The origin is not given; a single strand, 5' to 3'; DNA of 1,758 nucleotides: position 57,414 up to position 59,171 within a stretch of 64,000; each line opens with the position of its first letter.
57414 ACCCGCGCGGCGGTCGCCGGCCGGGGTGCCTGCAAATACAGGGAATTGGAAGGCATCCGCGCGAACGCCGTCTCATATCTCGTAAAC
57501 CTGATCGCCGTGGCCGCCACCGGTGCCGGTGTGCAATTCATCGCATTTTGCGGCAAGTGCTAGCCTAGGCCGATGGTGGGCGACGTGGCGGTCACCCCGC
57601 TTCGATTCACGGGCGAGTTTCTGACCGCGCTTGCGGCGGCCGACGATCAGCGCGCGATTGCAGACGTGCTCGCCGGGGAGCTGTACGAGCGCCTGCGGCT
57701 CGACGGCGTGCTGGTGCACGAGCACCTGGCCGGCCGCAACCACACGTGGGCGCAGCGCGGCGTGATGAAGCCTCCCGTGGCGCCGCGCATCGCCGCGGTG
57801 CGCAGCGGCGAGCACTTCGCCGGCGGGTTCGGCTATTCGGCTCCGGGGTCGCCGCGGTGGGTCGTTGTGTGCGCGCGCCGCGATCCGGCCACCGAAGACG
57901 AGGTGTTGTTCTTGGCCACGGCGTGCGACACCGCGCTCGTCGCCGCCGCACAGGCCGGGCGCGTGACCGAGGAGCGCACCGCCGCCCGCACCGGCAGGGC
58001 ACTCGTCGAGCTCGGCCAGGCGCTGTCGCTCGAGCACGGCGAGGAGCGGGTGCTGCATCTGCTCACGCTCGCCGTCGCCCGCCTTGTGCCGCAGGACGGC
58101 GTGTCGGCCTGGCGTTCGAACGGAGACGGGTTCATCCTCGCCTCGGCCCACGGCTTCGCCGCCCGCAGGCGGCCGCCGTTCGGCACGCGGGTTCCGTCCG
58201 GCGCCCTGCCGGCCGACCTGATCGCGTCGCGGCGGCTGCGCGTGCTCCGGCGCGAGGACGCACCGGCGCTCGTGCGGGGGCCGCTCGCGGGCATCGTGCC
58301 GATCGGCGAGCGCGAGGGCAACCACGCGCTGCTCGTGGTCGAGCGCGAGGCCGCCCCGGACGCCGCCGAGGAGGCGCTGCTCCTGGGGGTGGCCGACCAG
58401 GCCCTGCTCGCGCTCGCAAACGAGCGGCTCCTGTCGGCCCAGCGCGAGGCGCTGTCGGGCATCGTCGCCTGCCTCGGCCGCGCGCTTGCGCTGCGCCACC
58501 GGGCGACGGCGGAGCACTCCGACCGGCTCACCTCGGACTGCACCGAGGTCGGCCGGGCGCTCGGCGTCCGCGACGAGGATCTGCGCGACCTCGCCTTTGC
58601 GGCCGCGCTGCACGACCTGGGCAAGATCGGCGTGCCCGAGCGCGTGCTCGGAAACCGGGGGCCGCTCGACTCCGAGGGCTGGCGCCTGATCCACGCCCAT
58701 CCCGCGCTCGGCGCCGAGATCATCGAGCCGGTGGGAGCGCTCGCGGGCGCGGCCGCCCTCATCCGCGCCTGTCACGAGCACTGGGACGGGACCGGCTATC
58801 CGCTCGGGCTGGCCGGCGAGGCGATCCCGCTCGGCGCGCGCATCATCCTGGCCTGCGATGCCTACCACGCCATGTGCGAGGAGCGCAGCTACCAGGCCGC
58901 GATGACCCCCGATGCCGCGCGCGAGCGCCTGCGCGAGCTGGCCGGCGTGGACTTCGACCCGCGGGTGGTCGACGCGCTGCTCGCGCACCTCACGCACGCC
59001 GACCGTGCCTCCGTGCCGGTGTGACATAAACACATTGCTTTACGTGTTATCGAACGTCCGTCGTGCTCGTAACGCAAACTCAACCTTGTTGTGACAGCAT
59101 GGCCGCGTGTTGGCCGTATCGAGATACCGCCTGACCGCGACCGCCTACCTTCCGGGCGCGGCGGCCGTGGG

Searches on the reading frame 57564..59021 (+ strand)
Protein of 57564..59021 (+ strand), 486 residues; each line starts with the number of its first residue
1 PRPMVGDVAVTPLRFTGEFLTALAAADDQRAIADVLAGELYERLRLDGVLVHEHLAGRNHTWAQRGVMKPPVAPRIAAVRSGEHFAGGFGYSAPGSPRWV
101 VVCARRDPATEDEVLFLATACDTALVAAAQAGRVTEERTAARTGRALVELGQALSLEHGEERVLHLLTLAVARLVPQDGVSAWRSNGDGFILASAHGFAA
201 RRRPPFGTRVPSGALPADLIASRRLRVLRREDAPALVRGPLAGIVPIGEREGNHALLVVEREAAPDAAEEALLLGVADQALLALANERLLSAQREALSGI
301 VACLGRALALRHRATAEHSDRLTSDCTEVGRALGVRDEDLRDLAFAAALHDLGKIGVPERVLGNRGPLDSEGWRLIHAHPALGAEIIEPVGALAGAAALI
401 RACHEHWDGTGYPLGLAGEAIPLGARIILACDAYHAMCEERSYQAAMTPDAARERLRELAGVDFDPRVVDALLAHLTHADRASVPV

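Call 57: search_protein_families(library=pfam, proteins=[window:57564-59021:+], max_evalue=0.001)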
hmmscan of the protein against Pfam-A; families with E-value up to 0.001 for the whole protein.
window:57564-59021:+ (486 aa): 2 families
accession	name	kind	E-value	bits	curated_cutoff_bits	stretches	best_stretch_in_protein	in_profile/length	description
PF13487.12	HD_5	-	3.8e-33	115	27.2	1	305-468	4-170/170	HD domain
PF01966.28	HD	-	1.2e-14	55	22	1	316-437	2-116/116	HD domain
